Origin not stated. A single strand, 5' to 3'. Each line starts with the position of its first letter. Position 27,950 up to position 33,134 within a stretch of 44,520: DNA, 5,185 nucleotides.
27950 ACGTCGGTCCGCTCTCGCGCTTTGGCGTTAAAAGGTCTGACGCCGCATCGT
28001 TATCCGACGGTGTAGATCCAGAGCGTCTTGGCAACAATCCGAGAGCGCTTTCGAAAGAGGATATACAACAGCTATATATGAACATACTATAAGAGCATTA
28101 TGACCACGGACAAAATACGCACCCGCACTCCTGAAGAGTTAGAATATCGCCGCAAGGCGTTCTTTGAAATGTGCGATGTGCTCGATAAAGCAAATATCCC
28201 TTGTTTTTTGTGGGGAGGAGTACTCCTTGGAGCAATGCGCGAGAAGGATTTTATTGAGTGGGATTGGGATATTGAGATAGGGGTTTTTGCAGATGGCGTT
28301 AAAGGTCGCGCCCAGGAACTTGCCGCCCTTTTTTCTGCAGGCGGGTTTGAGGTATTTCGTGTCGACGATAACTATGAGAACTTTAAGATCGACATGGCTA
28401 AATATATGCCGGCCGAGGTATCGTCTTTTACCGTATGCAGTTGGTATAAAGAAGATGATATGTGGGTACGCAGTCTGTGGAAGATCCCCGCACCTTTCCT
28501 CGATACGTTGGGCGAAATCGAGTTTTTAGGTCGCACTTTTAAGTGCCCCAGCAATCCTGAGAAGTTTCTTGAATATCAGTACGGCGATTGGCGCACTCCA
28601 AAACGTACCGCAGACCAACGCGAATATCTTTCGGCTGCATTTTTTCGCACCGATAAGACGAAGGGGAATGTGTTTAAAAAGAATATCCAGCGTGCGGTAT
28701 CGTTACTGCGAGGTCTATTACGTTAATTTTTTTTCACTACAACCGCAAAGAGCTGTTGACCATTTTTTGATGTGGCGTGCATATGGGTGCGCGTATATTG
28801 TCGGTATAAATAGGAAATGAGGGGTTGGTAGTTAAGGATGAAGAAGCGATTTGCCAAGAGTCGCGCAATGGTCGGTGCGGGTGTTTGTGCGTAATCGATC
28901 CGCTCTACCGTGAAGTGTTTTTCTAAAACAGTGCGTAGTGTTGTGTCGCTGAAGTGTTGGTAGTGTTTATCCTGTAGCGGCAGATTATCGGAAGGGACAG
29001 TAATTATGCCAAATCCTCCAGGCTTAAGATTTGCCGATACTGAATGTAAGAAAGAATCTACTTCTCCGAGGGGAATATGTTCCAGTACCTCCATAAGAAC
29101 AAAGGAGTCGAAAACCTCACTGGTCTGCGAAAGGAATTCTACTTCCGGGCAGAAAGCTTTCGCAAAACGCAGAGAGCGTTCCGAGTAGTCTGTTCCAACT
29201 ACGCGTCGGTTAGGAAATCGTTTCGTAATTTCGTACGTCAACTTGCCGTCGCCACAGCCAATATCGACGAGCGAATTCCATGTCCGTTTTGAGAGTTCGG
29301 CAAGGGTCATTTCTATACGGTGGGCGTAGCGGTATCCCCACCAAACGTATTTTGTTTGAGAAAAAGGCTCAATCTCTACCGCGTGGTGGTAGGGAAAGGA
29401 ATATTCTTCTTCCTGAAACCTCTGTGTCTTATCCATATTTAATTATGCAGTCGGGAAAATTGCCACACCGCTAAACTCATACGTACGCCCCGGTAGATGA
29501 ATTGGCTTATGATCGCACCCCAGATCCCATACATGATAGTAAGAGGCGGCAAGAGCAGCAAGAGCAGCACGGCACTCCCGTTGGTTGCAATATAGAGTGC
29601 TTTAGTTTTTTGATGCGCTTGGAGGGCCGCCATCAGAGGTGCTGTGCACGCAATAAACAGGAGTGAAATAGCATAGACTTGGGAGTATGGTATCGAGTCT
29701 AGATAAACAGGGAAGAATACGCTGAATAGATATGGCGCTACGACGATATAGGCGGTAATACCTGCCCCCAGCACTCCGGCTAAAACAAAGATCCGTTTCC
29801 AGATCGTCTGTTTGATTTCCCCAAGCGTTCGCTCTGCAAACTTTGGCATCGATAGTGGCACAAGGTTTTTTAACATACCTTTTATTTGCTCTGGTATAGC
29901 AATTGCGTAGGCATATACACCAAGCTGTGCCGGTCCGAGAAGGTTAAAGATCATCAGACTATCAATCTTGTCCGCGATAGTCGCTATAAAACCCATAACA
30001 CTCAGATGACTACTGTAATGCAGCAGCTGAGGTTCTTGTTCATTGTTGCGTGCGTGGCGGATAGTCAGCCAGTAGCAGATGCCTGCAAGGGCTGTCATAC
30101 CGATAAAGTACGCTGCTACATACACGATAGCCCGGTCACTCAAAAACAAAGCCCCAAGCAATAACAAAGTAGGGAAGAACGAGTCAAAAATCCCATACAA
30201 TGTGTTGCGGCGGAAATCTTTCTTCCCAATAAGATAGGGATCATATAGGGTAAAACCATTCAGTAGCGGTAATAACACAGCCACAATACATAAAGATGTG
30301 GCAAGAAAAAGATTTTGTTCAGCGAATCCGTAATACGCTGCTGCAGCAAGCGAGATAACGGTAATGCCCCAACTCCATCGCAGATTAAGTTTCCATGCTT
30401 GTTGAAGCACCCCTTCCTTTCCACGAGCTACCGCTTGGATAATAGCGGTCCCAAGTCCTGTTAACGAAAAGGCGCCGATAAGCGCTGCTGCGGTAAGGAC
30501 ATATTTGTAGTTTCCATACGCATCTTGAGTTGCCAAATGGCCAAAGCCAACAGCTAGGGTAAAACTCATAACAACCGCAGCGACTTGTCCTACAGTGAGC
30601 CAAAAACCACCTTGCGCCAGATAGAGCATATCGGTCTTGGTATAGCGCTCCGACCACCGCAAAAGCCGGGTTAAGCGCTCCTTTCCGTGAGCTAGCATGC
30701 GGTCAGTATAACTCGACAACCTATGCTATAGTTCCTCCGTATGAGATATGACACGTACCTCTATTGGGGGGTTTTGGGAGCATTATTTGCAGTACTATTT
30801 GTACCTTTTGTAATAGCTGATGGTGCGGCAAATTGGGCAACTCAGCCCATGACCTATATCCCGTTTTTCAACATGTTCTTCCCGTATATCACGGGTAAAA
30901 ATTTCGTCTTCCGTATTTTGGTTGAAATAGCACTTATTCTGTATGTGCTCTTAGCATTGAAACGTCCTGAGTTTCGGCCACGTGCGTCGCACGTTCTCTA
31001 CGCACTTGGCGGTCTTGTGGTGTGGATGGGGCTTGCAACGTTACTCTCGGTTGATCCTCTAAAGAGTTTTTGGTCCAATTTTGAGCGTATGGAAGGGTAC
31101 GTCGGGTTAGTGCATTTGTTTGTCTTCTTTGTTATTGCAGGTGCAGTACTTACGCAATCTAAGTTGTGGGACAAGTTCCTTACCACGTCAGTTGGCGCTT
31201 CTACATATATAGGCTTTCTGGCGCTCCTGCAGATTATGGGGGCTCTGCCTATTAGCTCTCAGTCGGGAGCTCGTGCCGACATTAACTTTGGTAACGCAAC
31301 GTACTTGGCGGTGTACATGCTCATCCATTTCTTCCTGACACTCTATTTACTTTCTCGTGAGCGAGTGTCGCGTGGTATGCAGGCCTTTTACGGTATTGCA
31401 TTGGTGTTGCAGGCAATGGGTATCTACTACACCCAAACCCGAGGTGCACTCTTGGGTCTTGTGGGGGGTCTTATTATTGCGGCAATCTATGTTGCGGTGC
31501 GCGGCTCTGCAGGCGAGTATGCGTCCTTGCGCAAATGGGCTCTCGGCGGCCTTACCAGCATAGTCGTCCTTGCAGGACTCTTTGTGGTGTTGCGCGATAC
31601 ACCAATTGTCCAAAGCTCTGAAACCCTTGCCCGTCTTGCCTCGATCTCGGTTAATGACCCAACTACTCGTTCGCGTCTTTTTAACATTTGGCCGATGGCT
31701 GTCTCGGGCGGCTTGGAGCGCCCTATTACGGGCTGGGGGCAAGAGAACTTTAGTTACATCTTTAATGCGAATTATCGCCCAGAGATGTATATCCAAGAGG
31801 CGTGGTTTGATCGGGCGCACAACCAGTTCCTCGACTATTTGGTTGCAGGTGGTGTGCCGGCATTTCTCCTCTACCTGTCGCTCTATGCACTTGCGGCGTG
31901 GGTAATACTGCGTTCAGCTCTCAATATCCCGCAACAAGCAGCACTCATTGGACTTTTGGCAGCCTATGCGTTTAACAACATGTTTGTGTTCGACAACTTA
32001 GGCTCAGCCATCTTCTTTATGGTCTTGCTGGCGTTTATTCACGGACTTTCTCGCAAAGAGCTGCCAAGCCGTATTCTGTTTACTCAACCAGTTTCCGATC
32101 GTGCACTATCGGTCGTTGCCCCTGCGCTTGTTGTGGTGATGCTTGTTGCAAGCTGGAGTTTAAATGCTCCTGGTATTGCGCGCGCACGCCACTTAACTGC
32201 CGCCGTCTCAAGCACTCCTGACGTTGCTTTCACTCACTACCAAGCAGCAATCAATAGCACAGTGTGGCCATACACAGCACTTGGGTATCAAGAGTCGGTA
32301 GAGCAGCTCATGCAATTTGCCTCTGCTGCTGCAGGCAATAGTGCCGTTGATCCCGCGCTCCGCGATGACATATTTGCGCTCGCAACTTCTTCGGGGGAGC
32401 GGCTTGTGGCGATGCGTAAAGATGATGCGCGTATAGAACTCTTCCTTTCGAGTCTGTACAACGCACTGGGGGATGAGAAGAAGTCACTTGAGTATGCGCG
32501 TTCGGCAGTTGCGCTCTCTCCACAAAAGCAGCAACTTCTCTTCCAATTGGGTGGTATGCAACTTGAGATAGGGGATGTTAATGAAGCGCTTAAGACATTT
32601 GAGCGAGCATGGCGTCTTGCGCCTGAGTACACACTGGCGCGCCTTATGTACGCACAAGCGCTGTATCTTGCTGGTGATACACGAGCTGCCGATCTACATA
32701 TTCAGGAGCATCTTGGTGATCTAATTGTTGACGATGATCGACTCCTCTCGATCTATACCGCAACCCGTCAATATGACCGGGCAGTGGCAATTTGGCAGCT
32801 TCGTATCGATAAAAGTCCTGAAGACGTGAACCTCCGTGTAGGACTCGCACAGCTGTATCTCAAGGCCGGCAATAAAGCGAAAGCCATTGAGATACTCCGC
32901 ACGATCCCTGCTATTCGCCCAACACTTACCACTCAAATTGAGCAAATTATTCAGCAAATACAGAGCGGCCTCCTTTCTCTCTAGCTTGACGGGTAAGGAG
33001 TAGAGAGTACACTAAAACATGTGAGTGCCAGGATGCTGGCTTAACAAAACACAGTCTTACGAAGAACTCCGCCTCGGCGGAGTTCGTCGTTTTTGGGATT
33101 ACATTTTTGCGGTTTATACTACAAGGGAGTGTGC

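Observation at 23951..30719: Complete phosphonate branch embedded in a glycan locus, suggesting a phosphonate-decorated cell-surface glycan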

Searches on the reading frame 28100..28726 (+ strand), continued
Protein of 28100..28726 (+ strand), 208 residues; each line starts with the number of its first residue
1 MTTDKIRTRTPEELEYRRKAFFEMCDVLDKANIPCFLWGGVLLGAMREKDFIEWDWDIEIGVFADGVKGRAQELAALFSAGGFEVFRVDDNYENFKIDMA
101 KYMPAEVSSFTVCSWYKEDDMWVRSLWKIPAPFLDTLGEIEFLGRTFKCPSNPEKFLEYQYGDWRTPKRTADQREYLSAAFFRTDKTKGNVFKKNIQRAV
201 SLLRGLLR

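Call 62: find_encoding_contigs(protein=P0132, flank=5000, max_places=2)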
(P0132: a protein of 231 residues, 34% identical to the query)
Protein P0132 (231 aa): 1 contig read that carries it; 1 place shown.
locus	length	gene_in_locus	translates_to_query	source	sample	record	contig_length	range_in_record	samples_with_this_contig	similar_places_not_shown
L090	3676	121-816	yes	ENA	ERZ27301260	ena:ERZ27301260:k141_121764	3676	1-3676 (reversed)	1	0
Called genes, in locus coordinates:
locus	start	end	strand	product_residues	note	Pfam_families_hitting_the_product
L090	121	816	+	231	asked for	PF04991:LicD (weak)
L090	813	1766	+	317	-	-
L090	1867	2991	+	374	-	PF13439:Glyco_transf_4 (weak), PF00534:Glycos_transf_1, PF13692:Glyco_trans_1_4, PF13524:Glyco_trans_1_2 (weak)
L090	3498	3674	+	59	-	?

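Call 63: find_encoding_contigs(protein=P0133, flank=5000, max_places=2)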
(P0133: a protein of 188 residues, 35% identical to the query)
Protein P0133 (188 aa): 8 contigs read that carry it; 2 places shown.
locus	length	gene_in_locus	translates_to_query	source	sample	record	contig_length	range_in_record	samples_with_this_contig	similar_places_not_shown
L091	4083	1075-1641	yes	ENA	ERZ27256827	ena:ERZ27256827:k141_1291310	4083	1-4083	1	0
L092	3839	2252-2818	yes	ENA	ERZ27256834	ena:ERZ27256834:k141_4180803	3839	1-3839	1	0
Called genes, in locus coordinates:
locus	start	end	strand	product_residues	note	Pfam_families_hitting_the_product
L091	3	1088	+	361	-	?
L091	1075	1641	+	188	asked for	PF04991:LicD (faint)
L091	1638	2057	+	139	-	PF01467:CTP_transf_like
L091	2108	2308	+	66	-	-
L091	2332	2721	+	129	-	-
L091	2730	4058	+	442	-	-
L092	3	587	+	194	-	?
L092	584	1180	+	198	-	PF13578:Methyltransf_24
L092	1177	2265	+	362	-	PF04055:Radical_SAM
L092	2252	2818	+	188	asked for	PF04991:LicD (faint)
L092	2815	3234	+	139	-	PF01467:CTP_transf_like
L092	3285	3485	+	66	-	-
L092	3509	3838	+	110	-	?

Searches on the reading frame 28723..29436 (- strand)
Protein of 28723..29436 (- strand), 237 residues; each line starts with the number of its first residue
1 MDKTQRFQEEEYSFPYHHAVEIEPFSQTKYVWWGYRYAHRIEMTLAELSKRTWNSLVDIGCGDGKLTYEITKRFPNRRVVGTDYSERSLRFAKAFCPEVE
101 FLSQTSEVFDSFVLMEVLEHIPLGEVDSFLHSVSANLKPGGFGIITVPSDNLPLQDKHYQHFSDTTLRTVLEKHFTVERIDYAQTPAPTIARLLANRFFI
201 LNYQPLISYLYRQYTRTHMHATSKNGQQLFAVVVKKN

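Call 5: search_protein_families(library=pfam, proteins=[window:28723-29436:-], max_evalue=0.001)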
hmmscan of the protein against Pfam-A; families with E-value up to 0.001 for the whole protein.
window:28723-29436:- (237 aa): 9 families
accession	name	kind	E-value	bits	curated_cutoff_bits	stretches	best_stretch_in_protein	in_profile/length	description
PF13649.12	Methyltransf_25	-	2.3e-12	47.9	27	1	57-141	2-97/97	Methyltransferase domain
PF08242.18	Methyltransf_12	-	3.5e-12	47.3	30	1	57-142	1-97/98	Methyltransferase domain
PF13489.12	Methyltransf_23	-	8.3e-12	45.6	27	1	39-161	7-131/164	Methyltransferase domain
PF08241.18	Methyltransf_11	-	3.6e-10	40.8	21.2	1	57-144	1-94/95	Methyltransferase domain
PF13847.12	Methyltransf_31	-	1.2e-09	38.5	27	1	55-153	6-119/145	Methyltransferase domain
PF05175.20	MTS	-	5.8e-06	26.5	23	1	45-96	24-75/170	Methyltransferase small domain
PF24675.1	NpmA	-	2.7e-05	24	60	1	43-90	14-61/214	16S rRNA (adenine(1408)-N(1))-methyltransferase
PF02353.26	CMAS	-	2.8e-05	24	27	1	40-143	50-162/273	Mycolic acid cyclopropane synthetase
PF02390.23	Methyltransf_4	-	0.00016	21.6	24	0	56-89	5-38/173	Putative methyltransferase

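Call 6: search_protein_families(library=ncbifam, proteins=[window:28723-29436:-], max_evalue=0.001)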
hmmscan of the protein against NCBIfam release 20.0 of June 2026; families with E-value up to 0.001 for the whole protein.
window:28723-29436:- (237 aa): 17 families
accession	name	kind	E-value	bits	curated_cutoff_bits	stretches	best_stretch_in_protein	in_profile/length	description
TIGR04074.1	bacter_Hen1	equivalog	2.8e-11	42.6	340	1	39-180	269-422/462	3' terminal RNA ribose 2'-O-methyltransferase Hen1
NF002463.0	PRK01683.1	equivalog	3.9e-09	36.5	297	1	44-107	23-86/258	trans-aconitate 2-methyltransferase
TIGR01983.1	UbiG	equivalog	6.9e-09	35.3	102.95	1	54-146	51-152/228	bifunctional 2-polyprenyl-6-hydroxyphenol methylase/3-demethylubiquinol 3-O-methyltransferase UbiG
TIGR04345.1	ovoA_Cterm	equivalog_domain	2e-07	30.8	170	1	42-95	31-82/242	putative 4-mercaptohistidine N1-methyltransferase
NF010703.0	PRK14103.1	equivalog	3.6e-07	29.9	320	1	30-94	7-71/256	trans-aconitate 2-methyltransferase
TIGR02469.1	CbiT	equivalog_domain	2.6e-06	27.7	78.3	1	43-98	10-65/124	precorrin-6Y C5,15-methyltransferase (decarboxylating) subunit CbiT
TIGR02072.1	BioC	equivalog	3.7e-06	26.9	184.95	1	45-105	27-87/244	malonyl-ACP O-methyltransferase BioC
TIGR04543.1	ketoArg_3Met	equivalog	4.4e-06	26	425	1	46-101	144-198/336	2-ketoarginine methyltransferase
NF043040.1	corrin_prot_MT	hypoth_equivalog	7e-06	25.6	180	1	40-99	29-86/216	corrinoid protein-associated methyltransferase CpaM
NF008686.0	PRK11705.1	equivalog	2.1e-05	23.8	400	1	39-144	154-264/383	cyclopropane fatty acyl phospholipid synthase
TIGR03534.1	RF_mod_PrmC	equivalog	2.2e-05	24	199.1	1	41-94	77-130/253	peptide chain release factor N(5)-glutamine methyltransferase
NF001244.0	PRK00216.1-5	equivalog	3.8e-05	23.1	216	1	43-96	39-93/236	bifunctional demethylmenaquinone methyltransferase/2-methoxy-6-polyprenyl-1,4-benzoquinol methylase UbiE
NF008300.0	PRK11088.1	equivalog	0.00014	21.4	303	1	39-104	72-140/272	23S rRNA (guanine(745)-N(1))-methyltransferase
TIGR02021.1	BchM-ChlM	equivalog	0.00016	21.1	158.9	1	45-136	45-146/218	magnesium protoporphyrin IX methyltransferase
TIGR00091.1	TIGR00091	equivalog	0.00019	20.9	112.65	0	55-87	19-51/194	tRNA (guanosine(46)-N7)-methyltransferase TrmB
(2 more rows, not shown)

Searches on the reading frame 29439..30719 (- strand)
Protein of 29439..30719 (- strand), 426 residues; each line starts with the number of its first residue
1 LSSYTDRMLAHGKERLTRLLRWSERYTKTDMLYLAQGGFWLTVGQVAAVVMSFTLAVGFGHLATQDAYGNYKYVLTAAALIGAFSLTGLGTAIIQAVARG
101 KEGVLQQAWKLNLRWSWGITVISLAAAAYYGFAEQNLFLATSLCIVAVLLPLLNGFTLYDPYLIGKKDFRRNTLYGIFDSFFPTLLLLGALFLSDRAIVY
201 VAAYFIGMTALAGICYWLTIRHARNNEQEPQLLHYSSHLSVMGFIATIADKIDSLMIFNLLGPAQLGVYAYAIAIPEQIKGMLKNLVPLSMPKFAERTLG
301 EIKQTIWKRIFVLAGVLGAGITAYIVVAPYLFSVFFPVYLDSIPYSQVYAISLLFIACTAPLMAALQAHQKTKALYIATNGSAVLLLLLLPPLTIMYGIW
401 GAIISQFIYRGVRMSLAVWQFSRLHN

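Call 5: search_protein_families(library=pfam, proteins=[window:29439-30719:-], max_evalue=0.001)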
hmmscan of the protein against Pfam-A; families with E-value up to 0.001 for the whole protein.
window:29439-30719:- (426 aa): 2 families
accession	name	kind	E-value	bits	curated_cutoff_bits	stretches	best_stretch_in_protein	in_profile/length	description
PF01943.22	Polysacc_synt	-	1.9e-10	41.1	28.2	1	34-272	1-247/274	Polysaccharide biosynthesis protein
PF13440.11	Polysacc_synt_3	-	2.9e-10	40.3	23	1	64-285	7-230/293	Polysaccharide biosynthesis protein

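Call 6: search_protein_families(library=ncbifam, proteins=[window:29439-30719:-], max_evalue=0.001)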
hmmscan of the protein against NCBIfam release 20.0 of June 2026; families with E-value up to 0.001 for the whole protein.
window:29439-30719:- (426 aa): 0 families

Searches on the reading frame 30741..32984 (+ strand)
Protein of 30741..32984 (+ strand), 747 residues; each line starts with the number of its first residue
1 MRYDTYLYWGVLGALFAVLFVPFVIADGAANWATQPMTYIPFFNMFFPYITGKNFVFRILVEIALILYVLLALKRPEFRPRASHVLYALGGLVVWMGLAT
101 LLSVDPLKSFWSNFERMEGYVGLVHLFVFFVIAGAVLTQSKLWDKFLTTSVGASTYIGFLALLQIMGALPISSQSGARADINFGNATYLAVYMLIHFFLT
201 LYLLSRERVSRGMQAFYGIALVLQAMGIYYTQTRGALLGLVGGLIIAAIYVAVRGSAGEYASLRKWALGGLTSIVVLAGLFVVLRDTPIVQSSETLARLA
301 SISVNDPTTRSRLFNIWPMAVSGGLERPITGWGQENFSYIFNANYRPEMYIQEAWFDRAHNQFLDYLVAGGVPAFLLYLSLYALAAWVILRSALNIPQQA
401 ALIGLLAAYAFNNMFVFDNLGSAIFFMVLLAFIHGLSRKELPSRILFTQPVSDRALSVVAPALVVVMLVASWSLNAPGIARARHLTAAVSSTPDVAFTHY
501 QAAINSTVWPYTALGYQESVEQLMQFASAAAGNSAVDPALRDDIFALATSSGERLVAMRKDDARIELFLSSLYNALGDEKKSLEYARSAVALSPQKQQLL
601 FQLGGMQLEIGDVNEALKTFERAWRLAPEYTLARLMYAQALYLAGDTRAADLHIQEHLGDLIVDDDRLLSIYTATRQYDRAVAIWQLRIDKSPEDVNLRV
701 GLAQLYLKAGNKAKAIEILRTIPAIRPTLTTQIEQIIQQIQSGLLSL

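Call 5: search_protein_families(library=pfam, proteins=[window:30741-32984:+], max_evalue=0.001)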
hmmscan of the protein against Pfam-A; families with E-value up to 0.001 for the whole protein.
window:30741-32984:+ (747 aa): 17 families
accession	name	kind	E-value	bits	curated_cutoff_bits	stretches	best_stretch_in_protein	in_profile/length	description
PF04932.20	Wzy_C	-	2.5e-20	73.2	31.7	1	219-379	1-149/149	O-Antigen ligase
PF14559.12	TPR_19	-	2.8e-15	56.8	25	2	676-728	5-57/68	Tetratricopeptide repeat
PF13428.12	TPR_14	-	1.3e-10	41.3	23.5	0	599-640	3-44/44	Tetratricopeptide repeat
PF13181.12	TPR_8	-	1.1e-09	38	25.7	0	569-595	7-33/34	Tetratricopeptide repeat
PF13432.12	TPR_16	-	6.2e-09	36.6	32.7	0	675-727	10-62/65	Tetratricopeptide repeat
PF13424.12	TPR_12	-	3e-08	34.2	30.1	1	674-720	22-69/77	Tetratricopeptide repeat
PF23914.1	TPR_CcmH_CycH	-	4.6e-08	33.5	42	1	593-688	46-147/158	Cytochrome c-type biogenesis protein H TPR domain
PF13371.12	TPR_9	-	3.1e-07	30.8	35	0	668-727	1-60/73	Tetratricopeptide repeat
PF12895.13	ANAPC3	-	9.8e-07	29.4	27.2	0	677-722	4-49/82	Anaphase-promoting complex, cyclosome, subunit 3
PF13176.12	TPR_7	-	4.1e-06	26.9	27.9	0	600-628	2-30/36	Tetratricopeptide repeat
PF14561.12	TPR_20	-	1.4e-05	25.8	25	0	685-721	11-47/90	Tetratricopeptide repeat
PF25058.1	ARM_TT21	-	2.2e-05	24.9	27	0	678-728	73-126/155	Tetratricopeptide repeat protein 21 ARM repeat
PF13431.12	TPR_17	-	3.2e-05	24.3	24.4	0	689-717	6-34/34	Tetratricopeptide repeat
PF25068.1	ARM_TT21_4th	-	3.8e-05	24.4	30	0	672-742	9-76/153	Tetratricopeptide repeat protein 21 forth ARM domain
PF07719.23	TPR_2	-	8.5e-05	22.8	27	0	599-629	3-33/34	Tetratricopeptide repeat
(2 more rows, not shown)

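Call 6: search_protein_families(library=ncbifam, proteins=[window:30741-32984:+], max_evalue=0.001)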
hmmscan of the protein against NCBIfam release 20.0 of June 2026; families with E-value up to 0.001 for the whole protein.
window:30741-32984:+ (747 aa): 11 families
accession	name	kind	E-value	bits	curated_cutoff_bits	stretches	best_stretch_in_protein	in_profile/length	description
TIGR02917.1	PEP_TPR_lipo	equivalog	1.4e-13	49.6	312.2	1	557-655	561-659/899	XrtA/PEP-CTERM system TPR-repeat protein PrsT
NF040959.1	MamA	equivalog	3.6e-09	36.4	200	1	545-625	121-201/204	magnetosome protein MamA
TIGR00947.1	2A73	equivalog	6.7e-07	28.7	366.4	1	114-408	90-389/425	IctB family putative bicarbonate transporter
NF052415.1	T3SS_chap_SctY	equivalog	4.6e-06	27.1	70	0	675-722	19-66/106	type III secretion apparatus assembly chaperone SctY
TIGR03939.1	PGA_TPR_OMP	equivalog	4.7e-06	25.1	366.65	1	675-727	99-151/800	poly-beta-1,6 N-acetyl-D-glucosamine export porin PgaA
NF033920.0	C39_PA2778_fam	equivalog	4.9e-06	26.2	150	0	575-655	168-248/255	PA2778 family cysteine peptidase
NF008391.2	PRK11189.1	equivalog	8.3e-06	25.5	250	1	572-717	74-220/297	lipoprotein NlpI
NF033758.1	gliding_GltE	equivalog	9.6e-06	24.8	225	0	679-731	137-189/411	adventurous gliding motility TPR repeat lipoprotein GltE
TIGR02552.1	LcrH_SycD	equivalog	1.1e-05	25.1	104.8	0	560-629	49-118/136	SycD/LcrH family type III secretion system chaperone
NF047558.1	TPR_END_plus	domain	3.8e-05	23.6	32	0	701-732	4-35/56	TPR end-of-group domain-containing protein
TIGR02521.1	type_IV_pilW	equivalog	0.00019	21.1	154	0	603-662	141-200/234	type IV pilus biogenesis/stability protein PilW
